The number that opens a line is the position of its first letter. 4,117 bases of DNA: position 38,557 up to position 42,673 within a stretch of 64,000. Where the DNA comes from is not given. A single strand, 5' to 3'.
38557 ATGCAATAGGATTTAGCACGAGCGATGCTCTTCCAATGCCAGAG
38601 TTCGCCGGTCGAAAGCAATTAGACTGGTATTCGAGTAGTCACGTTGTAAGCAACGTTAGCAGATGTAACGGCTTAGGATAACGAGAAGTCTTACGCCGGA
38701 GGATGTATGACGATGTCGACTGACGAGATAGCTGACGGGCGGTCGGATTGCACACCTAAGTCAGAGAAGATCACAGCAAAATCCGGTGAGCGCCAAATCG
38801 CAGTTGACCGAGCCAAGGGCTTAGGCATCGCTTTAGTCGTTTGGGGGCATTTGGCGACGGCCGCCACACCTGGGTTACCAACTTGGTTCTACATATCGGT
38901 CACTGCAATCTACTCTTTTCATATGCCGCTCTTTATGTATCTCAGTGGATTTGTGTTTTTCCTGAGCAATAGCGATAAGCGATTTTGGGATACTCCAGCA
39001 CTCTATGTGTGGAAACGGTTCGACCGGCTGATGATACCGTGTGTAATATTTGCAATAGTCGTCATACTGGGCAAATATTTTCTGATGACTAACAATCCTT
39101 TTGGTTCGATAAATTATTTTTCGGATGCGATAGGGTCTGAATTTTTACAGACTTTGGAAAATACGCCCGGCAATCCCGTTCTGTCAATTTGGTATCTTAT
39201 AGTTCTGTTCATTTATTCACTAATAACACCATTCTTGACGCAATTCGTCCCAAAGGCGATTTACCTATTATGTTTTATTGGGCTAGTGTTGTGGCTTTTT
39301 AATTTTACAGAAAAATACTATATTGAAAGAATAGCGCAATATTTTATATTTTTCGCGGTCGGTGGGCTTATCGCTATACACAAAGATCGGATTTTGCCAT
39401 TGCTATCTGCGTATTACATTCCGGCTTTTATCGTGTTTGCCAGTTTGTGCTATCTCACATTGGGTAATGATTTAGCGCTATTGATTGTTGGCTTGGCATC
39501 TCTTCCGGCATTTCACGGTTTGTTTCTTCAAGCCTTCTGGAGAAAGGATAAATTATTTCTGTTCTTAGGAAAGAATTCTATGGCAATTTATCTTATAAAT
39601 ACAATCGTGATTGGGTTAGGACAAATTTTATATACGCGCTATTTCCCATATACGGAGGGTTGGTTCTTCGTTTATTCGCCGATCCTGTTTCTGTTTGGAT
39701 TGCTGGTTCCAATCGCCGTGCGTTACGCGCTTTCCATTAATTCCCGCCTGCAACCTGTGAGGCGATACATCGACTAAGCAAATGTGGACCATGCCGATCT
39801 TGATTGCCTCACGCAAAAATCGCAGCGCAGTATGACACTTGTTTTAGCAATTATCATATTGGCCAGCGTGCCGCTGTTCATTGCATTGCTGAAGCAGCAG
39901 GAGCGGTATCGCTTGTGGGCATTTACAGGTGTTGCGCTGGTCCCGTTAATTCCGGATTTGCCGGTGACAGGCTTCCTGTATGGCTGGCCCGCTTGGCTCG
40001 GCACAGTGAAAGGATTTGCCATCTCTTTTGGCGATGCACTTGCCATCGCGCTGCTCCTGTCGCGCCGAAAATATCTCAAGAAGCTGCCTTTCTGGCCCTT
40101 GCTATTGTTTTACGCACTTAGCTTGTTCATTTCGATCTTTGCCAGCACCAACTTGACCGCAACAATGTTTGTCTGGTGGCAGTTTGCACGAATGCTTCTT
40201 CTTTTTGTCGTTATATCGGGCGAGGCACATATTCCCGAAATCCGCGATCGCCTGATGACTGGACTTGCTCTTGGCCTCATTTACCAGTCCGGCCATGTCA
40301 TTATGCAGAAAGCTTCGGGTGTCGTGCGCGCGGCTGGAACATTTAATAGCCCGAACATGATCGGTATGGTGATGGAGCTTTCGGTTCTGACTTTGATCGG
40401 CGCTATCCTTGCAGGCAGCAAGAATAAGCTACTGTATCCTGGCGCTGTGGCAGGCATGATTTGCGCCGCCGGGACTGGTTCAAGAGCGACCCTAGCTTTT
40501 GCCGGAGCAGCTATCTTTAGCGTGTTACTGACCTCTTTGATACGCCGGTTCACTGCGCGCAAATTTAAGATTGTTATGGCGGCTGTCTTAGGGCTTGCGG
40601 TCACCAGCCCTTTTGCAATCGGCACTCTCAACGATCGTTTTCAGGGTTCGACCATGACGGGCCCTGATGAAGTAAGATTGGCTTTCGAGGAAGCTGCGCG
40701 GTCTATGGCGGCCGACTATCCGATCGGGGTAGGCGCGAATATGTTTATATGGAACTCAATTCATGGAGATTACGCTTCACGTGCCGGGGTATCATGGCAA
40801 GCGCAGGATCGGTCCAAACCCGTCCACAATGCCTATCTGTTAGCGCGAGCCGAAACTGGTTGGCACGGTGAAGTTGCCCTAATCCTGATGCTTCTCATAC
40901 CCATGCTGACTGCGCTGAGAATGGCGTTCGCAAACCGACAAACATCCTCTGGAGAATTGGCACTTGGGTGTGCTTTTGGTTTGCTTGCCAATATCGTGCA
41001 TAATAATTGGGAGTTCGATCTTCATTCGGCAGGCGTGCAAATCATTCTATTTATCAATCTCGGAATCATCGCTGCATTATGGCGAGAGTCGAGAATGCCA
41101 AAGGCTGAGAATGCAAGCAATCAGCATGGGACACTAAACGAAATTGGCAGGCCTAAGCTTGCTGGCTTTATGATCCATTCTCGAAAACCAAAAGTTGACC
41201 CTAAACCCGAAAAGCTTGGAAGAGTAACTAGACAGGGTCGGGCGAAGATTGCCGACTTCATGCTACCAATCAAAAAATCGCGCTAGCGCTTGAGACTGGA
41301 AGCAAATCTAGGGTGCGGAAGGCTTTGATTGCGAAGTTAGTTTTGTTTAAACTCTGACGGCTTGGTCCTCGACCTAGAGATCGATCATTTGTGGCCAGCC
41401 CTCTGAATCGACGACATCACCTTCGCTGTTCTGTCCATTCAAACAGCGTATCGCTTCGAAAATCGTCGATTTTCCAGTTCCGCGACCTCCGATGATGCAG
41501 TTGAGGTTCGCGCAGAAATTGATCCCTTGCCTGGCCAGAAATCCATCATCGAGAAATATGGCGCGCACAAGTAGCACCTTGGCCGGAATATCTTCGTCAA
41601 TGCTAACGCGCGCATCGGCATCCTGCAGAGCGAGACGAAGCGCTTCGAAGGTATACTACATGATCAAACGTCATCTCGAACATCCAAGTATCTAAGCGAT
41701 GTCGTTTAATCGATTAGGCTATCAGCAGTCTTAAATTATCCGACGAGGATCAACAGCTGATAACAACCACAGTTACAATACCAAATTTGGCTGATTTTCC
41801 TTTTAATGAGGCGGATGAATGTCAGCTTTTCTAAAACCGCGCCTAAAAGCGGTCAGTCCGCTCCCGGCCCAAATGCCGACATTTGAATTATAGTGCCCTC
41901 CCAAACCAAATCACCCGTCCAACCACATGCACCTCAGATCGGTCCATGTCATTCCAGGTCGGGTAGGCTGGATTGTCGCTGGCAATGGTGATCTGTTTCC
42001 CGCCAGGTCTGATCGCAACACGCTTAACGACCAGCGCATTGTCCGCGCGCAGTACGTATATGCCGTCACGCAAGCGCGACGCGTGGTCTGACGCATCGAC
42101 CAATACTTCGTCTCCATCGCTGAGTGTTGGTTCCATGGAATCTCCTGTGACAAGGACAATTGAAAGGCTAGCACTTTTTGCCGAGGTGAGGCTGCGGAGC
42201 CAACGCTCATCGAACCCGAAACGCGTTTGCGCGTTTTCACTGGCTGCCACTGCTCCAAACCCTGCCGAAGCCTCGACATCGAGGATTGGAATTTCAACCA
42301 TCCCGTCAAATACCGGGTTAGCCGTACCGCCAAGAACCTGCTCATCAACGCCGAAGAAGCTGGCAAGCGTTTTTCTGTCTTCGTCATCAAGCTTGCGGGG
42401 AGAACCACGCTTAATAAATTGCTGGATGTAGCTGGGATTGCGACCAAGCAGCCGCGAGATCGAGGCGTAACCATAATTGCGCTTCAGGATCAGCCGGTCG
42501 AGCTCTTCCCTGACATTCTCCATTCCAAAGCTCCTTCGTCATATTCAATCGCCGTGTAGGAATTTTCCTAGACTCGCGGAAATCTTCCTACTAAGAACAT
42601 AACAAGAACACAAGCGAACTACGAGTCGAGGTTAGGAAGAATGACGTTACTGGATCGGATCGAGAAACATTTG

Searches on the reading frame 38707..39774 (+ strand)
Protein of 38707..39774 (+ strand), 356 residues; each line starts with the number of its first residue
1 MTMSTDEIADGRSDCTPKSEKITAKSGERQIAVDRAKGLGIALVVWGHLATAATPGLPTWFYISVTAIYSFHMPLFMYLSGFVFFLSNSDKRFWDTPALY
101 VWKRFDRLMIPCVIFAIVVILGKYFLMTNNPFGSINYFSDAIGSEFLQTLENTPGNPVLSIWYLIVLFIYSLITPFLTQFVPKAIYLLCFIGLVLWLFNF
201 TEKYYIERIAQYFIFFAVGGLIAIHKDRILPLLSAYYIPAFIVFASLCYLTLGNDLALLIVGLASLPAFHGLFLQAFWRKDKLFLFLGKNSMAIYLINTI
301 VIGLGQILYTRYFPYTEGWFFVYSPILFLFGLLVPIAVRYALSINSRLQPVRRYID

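Call 11: search_protein_families(library=pfam, proteins=[window:38707-39774:+], max_evalue=0.001)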
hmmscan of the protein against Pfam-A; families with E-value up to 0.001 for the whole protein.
window:38707-39774:+ (356 aa): 1 family
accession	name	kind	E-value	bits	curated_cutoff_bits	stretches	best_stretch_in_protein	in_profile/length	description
PF01757.29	Acyl_transf_3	-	3.1e-30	105.8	31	1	32-338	3-324/326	Acyltransferase domain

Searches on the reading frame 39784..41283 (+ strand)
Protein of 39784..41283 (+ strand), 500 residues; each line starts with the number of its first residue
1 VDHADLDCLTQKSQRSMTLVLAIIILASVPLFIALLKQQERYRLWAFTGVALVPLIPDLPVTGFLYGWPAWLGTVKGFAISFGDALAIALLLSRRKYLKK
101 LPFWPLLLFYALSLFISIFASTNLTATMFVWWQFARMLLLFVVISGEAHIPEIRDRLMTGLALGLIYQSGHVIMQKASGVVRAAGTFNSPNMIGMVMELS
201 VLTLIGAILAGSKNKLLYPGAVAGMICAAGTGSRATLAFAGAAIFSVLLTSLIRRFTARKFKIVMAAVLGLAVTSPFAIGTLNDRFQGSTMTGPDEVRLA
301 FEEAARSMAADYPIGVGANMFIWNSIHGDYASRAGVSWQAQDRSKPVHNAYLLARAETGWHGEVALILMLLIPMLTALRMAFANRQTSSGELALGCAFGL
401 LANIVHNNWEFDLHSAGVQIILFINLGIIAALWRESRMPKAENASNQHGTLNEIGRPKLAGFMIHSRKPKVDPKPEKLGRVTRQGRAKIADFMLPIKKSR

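Call 11: search_protein_families(library=pfam, proteins=[window:39784-41283:+], max_evalue=0.001)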
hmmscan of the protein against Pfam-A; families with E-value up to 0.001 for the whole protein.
window:39784-41283:+ (500 aa): 1 family
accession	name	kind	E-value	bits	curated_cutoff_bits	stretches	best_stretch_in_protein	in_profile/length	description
PF04932.20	Wzy_C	-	5.8e-08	33.1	31.7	1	221-365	3-147/149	O-Antigen ligase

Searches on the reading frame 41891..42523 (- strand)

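Call 95: search_protein_families(library=pfam, proteins=[window:41891-42523:-], max_evalue=0.01)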
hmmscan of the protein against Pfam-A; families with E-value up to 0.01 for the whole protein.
window:41891-42523:- (211 aa): 3 families
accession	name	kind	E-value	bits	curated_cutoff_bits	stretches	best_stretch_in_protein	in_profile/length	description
PF00717.28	Peptidase_S24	-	4.8e-19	68.6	23.3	1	79-205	1-116/116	Peptidase S24-like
PF13936.12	HTH_38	-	0.0003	20.9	27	1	5-40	10-44/44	Helix-turn-helix domain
PF10502.14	Peptidase_S26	-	0.0031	17.9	22.9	1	120-175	23-83/168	Signal peptidase, peptidase S26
